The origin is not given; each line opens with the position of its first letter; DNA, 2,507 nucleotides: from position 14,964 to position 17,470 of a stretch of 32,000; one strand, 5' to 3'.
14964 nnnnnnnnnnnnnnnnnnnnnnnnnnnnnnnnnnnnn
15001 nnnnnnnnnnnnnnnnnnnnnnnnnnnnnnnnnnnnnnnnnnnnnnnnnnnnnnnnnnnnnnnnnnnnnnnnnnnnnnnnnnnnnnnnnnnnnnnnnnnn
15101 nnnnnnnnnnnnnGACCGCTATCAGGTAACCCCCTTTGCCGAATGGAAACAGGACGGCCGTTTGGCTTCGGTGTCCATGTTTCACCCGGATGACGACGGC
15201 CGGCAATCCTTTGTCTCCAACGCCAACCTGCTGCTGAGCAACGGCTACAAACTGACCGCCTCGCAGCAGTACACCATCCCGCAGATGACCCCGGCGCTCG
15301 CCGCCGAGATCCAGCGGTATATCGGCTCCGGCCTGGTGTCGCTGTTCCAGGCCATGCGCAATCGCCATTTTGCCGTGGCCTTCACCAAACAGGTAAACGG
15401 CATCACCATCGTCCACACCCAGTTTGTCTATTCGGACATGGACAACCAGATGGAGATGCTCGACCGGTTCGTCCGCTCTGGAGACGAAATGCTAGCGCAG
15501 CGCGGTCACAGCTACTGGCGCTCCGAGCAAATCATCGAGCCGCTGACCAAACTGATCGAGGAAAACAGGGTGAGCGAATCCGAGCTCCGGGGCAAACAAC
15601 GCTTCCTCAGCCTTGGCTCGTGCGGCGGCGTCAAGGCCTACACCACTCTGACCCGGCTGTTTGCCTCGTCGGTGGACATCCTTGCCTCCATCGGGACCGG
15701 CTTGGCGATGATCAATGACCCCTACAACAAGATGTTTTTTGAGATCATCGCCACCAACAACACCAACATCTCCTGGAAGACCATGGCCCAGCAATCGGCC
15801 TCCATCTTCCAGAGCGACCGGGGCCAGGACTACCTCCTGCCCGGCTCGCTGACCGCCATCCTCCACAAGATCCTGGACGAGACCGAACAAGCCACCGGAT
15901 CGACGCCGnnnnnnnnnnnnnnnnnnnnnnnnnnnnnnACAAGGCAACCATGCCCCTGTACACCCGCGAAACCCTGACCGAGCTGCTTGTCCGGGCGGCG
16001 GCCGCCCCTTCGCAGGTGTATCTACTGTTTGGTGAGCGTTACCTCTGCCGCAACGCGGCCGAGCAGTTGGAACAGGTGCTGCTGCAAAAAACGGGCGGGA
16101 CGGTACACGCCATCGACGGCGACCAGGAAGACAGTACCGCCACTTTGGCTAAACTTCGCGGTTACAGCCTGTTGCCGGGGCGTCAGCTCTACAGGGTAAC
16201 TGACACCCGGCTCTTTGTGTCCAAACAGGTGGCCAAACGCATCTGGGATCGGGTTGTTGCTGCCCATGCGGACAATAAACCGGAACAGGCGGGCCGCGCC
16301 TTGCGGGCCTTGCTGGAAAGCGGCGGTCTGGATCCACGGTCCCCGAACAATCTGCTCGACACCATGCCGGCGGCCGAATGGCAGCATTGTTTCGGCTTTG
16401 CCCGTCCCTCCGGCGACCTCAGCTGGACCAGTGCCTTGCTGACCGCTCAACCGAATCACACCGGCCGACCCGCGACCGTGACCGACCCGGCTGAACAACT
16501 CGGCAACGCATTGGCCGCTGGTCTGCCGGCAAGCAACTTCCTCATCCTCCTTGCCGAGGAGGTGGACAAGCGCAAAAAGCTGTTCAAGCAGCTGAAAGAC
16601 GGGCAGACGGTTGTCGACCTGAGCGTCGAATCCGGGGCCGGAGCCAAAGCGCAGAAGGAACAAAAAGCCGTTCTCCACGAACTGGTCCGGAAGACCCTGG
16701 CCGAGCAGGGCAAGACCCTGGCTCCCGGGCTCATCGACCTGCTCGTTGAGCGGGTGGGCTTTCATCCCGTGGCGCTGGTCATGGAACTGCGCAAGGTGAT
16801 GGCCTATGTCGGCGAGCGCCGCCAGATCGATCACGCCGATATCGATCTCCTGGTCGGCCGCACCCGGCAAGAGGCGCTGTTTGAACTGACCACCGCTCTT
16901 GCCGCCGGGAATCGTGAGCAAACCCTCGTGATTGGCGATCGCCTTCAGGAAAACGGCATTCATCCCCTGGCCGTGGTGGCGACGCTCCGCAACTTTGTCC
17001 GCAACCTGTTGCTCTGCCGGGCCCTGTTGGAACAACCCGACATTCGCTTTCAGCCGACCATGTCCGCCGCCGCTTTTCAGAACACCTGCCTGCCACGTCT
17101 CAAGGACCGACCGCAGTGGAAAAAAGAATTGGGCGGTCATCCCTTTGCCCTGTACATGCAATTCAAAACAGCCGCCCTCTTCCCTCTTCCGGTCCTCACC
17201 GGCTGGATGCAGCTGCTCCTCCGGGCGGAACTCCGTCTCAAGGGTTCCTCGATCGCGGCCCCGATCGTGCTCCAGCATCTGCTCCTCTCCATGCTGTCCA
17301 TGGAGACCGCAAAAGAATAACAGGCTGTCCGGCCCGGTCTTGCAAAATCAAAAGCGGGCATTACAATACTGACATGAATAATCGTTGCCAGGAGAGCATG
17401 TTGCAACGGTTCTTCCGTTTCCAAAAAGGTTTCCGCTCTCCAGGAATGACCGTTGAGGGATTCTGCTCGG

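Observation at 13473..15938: Orphan 821-aa secreted protein immediately upstream of holA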

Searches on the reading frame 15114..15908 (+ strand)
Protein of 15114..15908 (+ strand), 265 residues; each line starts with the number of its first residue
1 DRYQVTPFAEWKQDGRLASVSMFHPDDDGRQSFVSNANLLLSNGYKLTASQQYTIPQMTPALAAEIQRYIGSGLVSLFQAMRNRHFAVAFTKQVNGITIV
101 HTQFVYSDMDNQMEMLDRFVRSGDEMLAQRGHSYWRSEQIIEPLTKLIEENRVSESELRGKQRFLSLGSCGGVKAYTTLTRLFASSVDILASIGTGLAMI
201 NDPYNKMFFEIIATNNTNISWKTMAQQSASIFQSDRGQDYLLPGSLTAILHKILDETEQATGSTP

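Call 39: predict_structure(alignment_id=A2)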
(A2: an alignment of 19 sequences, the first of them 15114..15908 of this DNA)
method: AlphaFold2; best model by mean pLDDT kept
length: 265 residues; sequences in the alignment: 19
mean_pLDDT: 80.6   pTM: 0.82
mean pLDDT of the five models: 80.6, 78.5, 78.3, 76.3, 70.4
residues with pLDDT >= 90: 113; 70-90: 77; 50-70: 68; < 50: 7
segments of 3 or more residues with pLDDT < 50: 263-265
pLDDT, mean of each block of 10 residues (from residue 1): 71 92 87 91 96 92 94 95 96 97 93 93 86 65 91 87 67 67 69 55 84 89 78 57 55 64 51
secondary structure, 60 per line:
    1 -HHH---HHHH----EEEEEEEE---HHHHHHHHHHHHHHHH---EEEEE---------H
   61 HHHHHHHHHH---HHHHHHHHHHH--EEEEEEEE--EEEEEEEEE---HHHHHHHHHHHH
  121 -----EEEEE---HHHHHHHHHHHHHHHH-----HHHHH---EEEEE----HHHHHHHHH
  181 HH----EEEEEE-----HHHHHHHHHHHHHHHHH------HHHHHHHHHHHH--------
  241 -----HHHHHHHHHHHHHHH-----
elements in order: H8-11 E16-23 H27-42 E46-50 H60-70 H74-84 E87-94 E97-105 H109-120 E126-130 H134-149 H155-159 E163-167 H172-182 E187-192 H198-214 H221-232 H246-260

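Call 45: fold_search(model_id=the predicted structure, library=pdb)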
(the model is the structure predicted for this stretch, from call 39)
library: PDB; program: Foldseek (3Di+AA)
matches with E <= 10: 673; with E <= 0.001: 0
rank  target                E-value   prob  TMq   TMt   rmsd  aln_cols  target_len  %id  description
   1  2wjg_A                2.9e-03  1.00  0.37  0.51   6.0       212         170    8  Structure and function of the FeoB G-domain from Methanococcus jannaschii (released 2009-07-28)
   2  2wjg_B                3.3e-03  1.00  0.35  0.49   6.6       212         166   11  Structure and function of the FeoB G-domain from Methanococcus jannaschii (released 2009-07-28)
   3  2z2j_A                3.3e-03  0.93  0.27  0.36  12.3       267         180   11  Crystal structure of Peptidyl-tRNA hydrolase from Mycobacterium tuberculosis (released 2007-07-24)
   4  6djl_G                3.8e-03  0.99  0.34  0.46   9.5       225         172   10  Crystal structure of the Rab11 GEF SH3BP5 bound to nucleotide free Rab11A (released 2018-09-26)
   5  2wjh_A                4.0e-03  1.00  0.37  0.53   6.5       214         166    9  Structure and function of the FeoB G-domain from Methanococcus jannaschii (released 2009-07-28)
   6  2z2j_B                6.5e-03  0.91  0.27  0.36  12.9       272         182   10  Crystal structure of Peptidyl-tRNA hydrolase from Mycobacterium tuberculosis (released 2007-07-24)
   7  3a1s_A                6.8e-03  0.82  0.30  0.31  17.6       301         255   10  Crystal structue of the cytosolic domain of T. maritima FeoB iron iransporter in GDP form I (released 2009-09-22)
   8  2z2i                  8.0e-03  0.87  0.28  0.37  12.1       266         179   10  Crystal structure of Peptidyl-tRNA hydrolase from Mycobacterium tuberculosis (released 2007-07-24)
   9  5nkk_B                8.5e-03  0.82  0.33  0.34  15.1       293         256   12  SMG8-SMG9 complex GDP bound (released 2017-04-19)
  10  5nkm_F                8.9e-03  0.84  0.33  0.33  13.4       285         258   11  SMG8-SMG9 complex (released 2017-04-19)
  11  5nkm_B                8.9e-03  0.77  0.31  0.31  14.6       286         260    9  SMG8-SMG9 complex (released 2017-04-19)
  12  6ixv_H                1.0e-02  0.97  0.34  0.48   6.4       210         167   12  Crystal structure of SH3BP5-Rab11a (released 2019-03-20)
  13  5nkk_D                1.1e-02  0.84  0.34  0.35  14.2       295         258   12  SMG8-SMG9 complex GDP bound (released 2017-04-19)
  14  6h17                  1.2e-02  0.93  0.34  0.43   8.7       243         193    8  Myxococcus xanthus MglA bound to GTPgammaS (released 2019-11-27)
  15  8e9x_B                1.2e-02  0.82  0.28  0.32  13.6       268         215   10  CryoEM structure of miniGo-coupled hM4Di in complex with DCZ (released 2022-11-30)
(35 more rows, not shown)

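Call 56: find_homologous_proteins(query=A5, max_evalue=0.001)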
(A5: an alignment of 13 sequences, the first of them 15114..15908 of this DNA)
Query A5 (13 sequences) (265 aa, profile of the alignment): 241 proteins with E <= 0.001 among 8000 candidates; the best 120 are listed.
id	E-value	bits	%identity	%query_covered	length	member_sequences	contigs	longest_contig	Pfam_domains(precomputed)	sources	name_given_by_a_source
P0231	5.2e-79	283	75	99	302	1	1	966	-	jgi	-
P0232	9.9e-79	282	80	99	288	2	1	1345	-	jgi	jgi:hypothetical protein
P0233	1.7e-77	278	76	99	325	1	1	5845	-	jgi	jgi:hypothetical protein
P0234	1.3e-76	275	58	97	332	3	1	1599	-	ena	-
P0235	5.7e-76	273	58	100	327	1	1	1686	-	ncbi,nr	ncbi:MAG: hypothetical protein D3910_18545, partial [Candidatus Electrothrix sp. ATG2]|nr:hypothetic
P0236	4.5e-75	270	56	99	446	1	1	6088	-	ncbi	-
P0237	1.3e-74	269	59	96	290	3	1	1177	-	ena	-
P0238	1.7e-73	265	84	92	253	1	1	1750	-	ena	-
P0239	9.5e-73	263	55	94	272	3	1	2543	-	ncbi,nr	ncbi:MAG: hypothetical protein D3916_11005, partial [Candidatus Electrothrix sp. MAN1_4]|nr:hypothet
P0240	1.4e-72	262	55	99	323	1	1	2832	-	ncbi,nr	ncbi:MAG: hypothetical protein D3924_12365 [Candidatus Electrothrix sp. AR4]|nr:hypothetical protein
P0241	7.2e-72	260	53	97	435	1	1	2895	-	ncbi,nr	ncbi:MAG: hypothetical protein D3923_06395 [Candidatus Electrothrix sp. AR3]|nr:hypothetical protein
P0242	2.0e-71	258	45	99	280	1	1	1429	-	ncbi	-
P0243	3.2e-71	258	59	100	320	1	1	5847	-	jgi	-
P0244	1.4e-69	252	76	92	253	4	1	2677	-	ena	-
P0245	5.4e-69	250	47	94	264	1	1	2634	-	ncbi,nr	ncbi:MAG: hypothetical protein KAI39_03375, partial [Desulfobulbaceae bacterium]|nr:hypothetical pro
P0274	4.7e-48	182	29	36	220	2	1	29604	-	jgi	jgi:hypothetical protein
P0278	2.5e-47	179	25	71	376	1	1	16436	-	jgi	jgi:hypothetical protein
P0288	2.0e-42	163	26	59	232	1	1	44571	-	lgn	-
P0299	4.5e-35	139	29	45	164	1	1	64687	-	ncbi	ncbi:MAG: hypothetical protein V2A66_06130 [Pseudomonadota bacterium]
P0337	5.1e-30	123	22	95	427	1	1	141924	-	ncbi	-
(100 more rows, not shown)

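Call 57: find_encoding_contigs(protein=P0337, flank=6000, max_places=2)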
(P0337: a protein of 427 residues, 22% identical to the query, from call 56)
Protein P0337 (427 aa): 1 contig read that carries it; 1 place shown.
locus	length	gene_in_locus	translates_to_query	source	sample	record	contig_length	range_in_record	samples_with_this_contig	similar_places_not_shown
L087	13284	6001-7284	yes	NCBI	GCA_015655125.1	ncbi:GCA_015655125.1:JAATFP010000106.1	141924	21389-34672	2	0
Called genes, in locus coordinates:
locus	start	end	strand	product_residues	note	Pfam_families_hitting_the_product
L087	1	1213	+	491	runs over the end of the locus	PF28492:Beta_helix_4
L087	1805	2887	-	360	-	PF13528:Glyco_trans_1_3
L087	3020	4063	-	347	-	PF00512:HisKA, PF02518:HATPase_c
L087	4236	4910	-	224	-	PF00072:Response_reg, PF00486:Trans_reg_C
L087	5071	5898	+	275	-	-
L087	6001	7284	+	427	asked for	-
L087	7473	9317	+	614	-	PF00664:ABC_membrane, PF00005:ABC_tran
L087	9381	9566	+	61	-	-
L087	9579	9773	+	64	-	-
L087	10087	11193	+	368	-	PF28541:DUF8433, PF00119:ATP-synt_A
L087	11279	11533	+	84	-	PF00137:ATP-synt_C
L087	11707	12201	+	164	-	PF00430:ATP-synt_B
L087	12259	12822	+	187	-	PF00213:OSCP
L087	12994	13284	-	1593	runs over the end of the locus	PF07504:FTP (weak), PF02128:Peptidase_M36, PF19081:Ig_7 (faint), PF20773:InhA-like_MAM, PF13927:Ig_3 (faint)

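Call 58: find_encoding_contigs(protein=P0278, flank=6000, max_places=2)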
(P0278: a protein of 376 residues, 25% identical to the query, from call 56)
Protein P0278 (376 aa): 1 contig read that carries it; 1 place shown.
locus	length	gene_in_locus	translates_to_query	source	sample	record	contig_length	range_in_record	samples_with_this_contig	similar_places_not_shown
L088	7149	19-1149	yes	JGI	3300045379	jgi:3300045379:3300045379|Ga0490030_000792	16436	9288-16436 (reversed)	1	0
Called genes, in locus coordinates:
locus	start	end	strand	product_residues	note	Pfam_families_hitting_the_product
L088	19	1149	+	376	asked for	-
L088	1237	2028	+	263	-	-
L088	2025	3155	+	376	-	PF01098:FTSW_RODA_SPOVE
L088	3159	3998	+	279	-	PF00763:THF_DHG_CYH, PF02882:THF_DHG_CYH_C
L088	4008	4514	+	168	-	PF01569:PAP2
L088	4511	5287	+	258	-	PF02673:BacA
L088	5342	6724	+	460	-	PF21760:SecD_1st, PF22599:SecDF_P1_head, PF02355:SecD_SecF_C, PF03176:MMPL (weak)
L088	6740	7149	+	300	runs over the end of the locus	PF07549:Sec_GG (weak), PF02355:SecD_SecF_C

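Call 59: find_encoding_contigs(protein=P0288, flank=6000, max_places=2)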
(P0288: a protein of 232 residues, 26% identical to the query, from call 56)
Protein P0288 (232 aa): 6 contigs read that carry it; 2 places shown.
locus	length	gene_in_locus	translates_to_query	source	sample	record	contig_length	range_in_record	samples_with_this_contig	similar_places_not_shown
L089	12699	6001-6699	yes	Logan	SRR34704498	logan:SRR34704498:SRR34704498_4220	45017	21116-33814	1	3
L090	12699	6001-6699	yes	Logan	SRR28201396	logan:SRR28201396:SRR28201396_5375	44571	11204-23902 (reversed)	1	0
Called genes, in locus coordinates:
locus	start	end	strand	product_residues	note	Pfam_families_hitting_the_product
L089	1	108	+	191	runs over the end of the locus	-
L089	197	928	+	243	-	PF02463:SMC_N (faint), PF13476:AAA_23 (weak), PF00005:ABC_tran, PF13175:AAA_15 (faint), PF13304:AAA_21 (faint), PF12399:BCA_ABC_TP_C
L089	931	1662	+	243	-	PF02463:SMC_N (weak), PF00005:ABC_tran, PF13304:AAA_21 (weak)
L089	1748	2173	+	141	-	-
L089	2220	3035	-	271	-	PF00551:Formyl_trans_N, PF02911:Formyl_trans_C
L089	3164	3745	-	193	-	PF01327:Pep_deformylase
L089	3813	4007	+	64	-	-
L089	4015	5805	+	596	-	-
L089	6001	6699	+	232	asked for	-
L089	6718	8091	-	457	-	PF13393:tRNA-synt_His, PF00587:tRNA-synt_2b, PF03129:HGTP_anticodon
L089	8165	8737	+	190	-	-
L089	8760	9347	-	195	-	PF10502:Peptidase_S26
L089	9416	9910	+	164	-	PF02643:DUF192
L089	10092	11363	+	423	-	PF03477:ATP-cone, PF00268:Ribonuc_red_sm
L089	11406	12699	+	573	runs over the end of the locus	PF00317:Ribonuc_red_lgN (weak), PF02867:Ribonuc_red_lgC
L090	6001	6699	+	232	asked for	-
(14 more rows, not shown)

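Call 76: search_protein_families(library=ncbifam, proteins=[P0337], max_evalue=0.1)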
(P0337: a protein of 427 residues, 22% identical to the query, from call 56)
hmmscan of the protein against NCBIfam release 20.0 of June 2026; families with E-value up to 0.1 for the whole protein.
P0337 (427 aa): 0 families

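Call 79: search_protein_families(library=pfam, proteins=[L088:1237-2028:+, L088:19-1149:+], max_evalue=0.01)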
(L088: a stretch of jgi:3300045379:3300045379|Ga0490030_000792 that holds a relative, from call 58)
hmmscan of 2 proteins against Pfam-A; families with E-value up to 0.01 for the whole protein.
L088:1237-2028:+ (263 aa): 0 families

L088:19-1149:+ (376 aa): 0 families

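Call 81: find_encoding_contigs(protein=P0274, flank=6000, max_places=2)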
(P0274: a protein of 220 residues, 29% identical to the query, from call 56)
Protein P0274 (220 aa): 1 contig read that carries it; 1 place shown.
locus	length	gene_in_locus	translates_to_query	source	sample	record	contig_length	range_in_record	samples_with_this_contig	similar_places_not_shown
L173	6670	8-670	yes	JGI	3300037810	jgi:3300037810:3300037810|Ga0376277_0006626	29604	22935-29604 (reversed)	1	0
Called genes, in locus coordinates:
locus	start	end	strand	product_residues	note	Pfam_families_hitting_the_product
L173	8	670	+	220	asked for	-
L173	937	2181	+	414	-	PF00464:SHMT, PF01212:Beta_elim_lyase (faint), PF00155:Aminotran_1_2 (weak)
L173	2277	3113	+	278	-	PF02498:Bro-N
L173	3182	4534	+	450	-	-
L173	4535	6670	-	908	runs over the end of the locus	-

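Call 82: find_encoding_contigs(protein=P0299, flank=6000, max_places=2)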
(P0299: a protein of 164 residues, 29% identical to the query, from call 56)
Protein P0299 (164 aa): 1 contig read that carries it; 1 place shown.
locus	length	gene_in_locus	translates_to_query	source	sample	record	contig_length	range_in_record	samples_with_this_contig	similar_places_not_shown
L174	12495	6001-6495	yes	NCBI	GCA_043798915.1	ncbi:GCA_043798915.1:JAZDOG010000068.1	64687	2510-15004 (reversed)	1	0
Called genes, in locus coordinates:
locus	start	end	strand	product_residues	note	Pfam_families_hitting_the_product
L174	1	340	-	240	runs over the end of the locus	PF03740:PdxJ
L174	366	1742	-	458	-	PF02878:PGM_PMM_I, PF02879:PGM_PMM_II, PF02880:PGM_PMM_III, PF00408:PGM_PMM_IV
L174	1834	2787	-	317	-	PF00291:PALP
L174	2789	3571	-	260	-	PF00809:Pterin_bind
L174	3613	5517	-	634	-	PF06480:FtsH_ext, PF00004:AAA, PF17862:AAA_lid_3, PF01434:Peptidase_M41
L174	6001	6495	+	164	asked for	-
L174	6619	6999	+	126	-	PF23991:DUF7310 (weak)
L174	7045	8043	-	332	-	PF01171:ATP_bind_3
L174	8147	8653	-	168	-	PF25087:GMPPB_C (faint), PF25084:LbH_EIF2B (weak), PF00132:Hexapep (weak), PF14602:Hexapep_2 (weak), PF00132:Hexapep, PF14602:Hexapep_2 (weak)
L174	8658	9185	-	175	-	PF02577:BFN_dom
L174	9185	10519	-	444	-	PF00919:UPF0004, PF04055:Radical_SAM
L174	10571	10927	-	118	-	PF05402:PqqD (weak)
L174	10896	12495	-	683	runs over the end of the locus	PF03169:OPT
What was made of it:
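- Tried and rejected: The contexts of three short-form relatives were uninformative (calls 59, 81, 82).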

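Call 94: fold_search(model_id=the predicted structure, library=viral)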
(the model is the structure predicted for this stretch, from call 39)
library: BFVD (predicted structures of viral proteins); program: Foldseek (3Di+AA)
matches with E <= 10: 513; with E <= 0.001: 0
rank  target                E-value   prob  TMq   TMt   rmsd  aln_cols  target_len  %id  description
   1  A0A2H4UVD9            4.9e-03  0.97  0.33  0.21  19.7       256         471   12  Rab-like GTPase [Bodo saltans virus]
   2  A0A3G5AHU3            1.2e-02  0.82  0.29  0.32  12.1       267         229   11  AIG1-type G domain-containing protein [Sylvanvirus sp.]
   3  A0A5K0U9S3            1.3e-02  0.72  0.31  0.33  16.2       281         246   11  GTP-binding nuclear protein Ran-1 [Yasminevirus sp. GU-2018]
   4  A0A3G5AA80            2.6e-02  0.95  0.37  0.46   8.9       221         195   10  Uncharacterized protein [Hyperionvirus sp.]
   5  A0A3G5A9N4            3.8e-02  0.44  0.25  0.14  13.3       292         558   10  Uncharacterized protein [Hyperionvirus sp.]
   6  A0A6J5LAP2            5.0e-02  0.13  0.14  0.12  20.6       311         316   10  Spo0J Stage 0 sporulation protein J (Antagonist of Soj) containing ParB-like nuclease domain [uncultured Caudovirales phage]
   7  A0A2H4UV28            5.3e-02  0.77  0.38  0.42  15.1       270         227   11  Ras like GTPase [Bodo saltans virus]
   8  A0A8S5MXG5            6.5e-02  0.77  0.37  0.32  16.0       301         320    9  Uncharacterized protein [Myoviridae sp. ctWaE18]
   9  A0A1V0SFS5            6.5e-02  0.35  0.31  0.21  17.5       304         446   10  50S ribosome-binding GTPase [Hokovirus HKV1]
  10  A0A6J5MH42            6.9e-02  0.21  0.24  0.26  12.7       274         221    9  Uncharacterized protein [uncultured Caudovirales phage]
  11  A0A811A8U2            7.6e-02  0.87  0.38  0.45   6.3       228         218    6  (no name in the UniProt tables at hand)
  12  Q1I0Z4                7.6e-02  0.41  0.25  0.31  11.0       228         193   10  Uncharacterized protein [Pasteurella phage F108]
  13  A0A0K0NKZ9            8.5e-02  0.35  0.24  0.12  10.2       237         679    7  Putative von Willebrand factor protein [Gordonia phage GMA3]
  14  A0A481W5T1            8.9e-02  0.12  0.16  0.07  17.3       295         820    9  Polymerase protein [Fusobacterium phage Fnu1]
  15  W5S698                9.4e-02  0.82  0.36  0.46   6.0       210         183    9  Uncharacterized protein [Pithovirus sibericum]
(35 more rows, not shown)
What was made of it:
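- On P-loop GTPases (best Foldseek topology): Foldseek E-values are 3e-3 or worse (calls 45, 94).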

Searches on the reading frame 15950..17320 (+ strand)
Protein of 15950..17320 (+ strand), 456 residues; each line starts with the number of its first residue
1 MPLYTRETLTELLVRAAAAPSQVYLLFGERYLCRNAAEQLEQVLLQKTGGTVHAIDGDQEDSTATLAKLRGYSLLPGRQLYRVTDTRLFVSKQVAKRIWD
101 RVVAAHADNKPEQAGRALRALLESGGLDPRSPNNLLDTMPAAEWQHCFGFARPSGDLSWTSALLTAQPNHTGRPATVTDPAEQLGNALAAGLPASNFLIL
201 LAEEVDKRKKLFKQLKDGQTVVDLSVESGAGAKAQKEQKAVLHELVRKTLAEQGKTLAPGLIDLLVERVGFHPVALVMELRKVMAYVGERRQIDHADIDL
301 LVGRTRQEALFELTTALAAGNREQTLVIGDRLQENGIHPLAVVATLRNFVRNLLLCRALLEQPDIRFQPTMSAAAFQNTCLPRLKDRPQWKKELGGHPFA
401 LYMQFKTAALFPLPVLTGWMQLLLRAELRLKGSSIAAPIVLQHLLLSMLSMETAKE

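Call 3: search_protein_families(library=pfam, proteins=[window:15950-17320:+], max_evalue=1)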
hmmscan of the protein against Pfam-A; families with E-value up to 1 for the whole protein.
window:15950-17320:+ (456 aa): 3 families
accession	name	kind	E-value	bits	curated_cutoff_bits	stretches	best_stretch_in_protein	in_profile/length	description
PF21694.2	DNA_pol3_delta_C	-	2.1e-07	31.4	27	2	308-362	2-56/121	DNA polymerase III delta subunit, C-terminal domain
PF12169.13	DNA_pol3_gamma3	-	0.0062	16.8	24.4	1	295-359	3-67/143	DNA polymerase III subunits gamma and tau domain III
PF06144.19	DNA_pol3_delta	-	0.027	14.9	21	1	192-223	90-122/124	DNA polymerase III, delta subunit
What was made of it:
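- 15950..17320 (+): holA (DNA polymerase III δ subunit, 456 aa), 11 nt downstream of X. It is the conserved operon partner. PF21694 (call 3).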

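Call 4: search_protein_families(library=ncbifam, proteins=[window:15950-17320:+], max_evalue=1)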
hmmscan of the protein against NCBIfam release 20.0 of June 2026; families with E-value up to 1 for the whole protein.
window:15950-17320:+ (456 aa): 8 families
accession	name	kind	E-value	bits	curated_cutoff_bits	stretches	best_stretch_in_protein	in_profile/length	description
TIGR01128.2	holA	equivalog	2.5e-39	135.5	80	3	186-362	85-251/316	DNA polymerase III subunit delta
NF004570.0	PRK05907.1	equivalog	4e-06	26.3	480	1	243-362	145-264/316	hypothetical protein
NF011510.0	PRK14948.1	equivalog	7.7e-06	24.9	593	1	292-365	234-307/640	DNA polymerase III subunit gamma/tau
TIGR02397.1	dnaX_nterm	equivalog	0.0011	18.2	250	1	289-360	226-297/355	DNA polymerase III subunit gamma/tau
NF004962.0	PRK06305.1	equivalog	0.0048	16.1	559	1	292-358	233-299/465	DNA polymerase III subunits gamma and tau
NF006302.0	PRK08487.1-5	equivalog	0.006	16.2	296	1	277-356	172-246/323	DNA polymerase III subunit delta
NF004046.1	PRK05563.1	equivalog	0.011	14.6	400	1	290-358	228-296/567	DNA polymerase III subunit gamma/tau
NF011531.0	PRK14971.1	equivalog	0.026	13.3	685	1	310-357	251-298/614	DNA polymerase III subunit gamma/tau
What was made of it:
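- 15950..17320 (+): TIGR01128, 2.5e-39 (call 4).
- Checked: holA is confirmed by TIGR01128, E = 2.5e-39 (call 4).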
